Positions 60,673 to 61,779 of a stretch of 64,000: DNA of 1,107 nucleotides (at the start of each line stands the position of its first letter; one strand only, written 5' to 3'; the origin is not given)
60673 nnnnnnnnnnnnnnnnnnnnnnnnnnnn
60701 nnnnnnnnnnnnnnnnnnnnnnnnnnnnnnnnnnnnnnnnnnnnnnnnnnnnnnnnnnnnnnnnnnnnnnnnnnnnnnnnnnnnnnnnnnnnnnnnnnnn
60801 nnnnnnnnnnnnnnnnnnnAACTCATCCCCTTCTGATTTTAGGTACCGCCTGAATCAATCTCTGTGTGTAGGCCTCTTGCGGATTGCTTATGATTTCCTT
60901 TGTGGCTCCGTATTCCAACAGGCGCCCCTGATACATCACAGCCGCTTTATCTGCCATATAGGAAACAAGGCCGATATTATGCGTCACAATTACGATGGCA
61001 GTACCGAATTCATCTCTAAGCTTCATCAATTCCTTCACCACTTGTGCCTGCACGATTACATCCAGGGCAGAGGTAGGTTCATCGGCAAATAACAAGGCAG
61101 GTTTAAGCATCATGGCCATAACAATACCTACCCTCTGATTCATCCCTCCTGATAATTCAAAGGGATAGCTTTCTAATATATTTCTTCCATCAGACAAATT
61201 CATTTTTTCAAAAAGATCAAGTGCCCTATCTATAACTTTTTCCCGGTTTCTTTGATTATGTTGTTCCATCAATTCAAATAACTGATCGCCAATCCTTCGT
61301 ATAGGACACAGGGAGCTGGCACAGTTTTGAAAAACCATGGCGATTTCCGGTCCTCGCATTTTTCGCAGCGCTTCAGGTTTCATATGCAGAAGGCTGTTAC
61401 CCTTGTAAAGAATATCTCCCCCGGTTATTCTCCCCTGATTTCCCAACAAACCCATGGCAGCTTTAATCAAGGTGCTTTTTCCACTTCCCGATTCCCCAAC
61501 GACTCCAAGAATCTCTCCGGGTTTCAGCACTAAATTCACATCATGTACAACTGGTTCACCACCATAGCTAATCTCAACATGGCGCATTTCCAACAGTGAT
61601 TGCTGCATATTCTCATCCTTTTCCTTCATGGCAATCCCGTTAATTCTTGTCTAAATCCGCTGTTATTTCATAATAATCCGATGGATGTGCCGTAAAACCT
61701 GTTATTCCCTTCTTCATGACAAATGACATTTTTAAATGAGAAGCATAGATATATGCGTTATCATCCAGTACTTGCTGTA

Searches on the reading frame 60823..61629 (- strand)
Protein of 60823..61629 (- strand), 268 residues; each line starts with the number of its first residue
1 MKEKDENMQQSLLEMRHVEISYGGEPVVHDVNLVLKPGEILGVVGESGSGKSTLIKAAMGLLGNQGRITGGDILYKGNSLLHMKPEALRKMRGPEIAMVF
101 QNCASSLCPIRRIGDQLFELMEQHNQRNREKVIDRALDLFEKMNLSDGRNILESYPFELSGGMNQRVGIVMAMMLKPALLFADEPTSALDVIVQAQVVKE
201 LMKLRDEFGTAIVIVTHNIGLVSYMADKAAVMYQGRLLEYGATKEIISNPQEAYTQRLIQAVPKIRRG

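Call 14: search_protein_families(library=pfam, proteins=[window:60823-61629:-])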
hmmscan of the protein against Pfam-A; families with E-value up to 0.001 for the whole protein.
window:60823-61629:- (268 aa): 6 families
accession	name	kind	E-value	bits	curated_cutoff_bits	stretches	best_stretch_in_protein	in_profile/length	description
PF00005.33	ABC_tran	-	1.3e-26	94.3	25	1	29-187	2-137/137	ABC transporter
PF13304.12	AAA_21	-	3.7e-07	30.9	27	0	155-223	234-304/304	AAA domain, putative AbiEii toxin, Type IV TA system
PF02463.25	SMC_N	-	3.5e-05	23.8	40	1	40-231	26-211/220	RecF/RecN/SMC N terminal domain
PF08352.17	oligo_HPY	-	4.9e-05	24.1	27.1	1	239-266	2-29/65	Oligopeptide/dipeptide transporter, C-terminal region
PF13555.12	AAA_29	-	0.00011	22.4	27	1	39-65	23-49/61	P-loop containing region of AAA domain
PF09818.15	ABC_ATPase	-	0.00073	19.1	23.2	0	160-234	159-248/283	P-loop domain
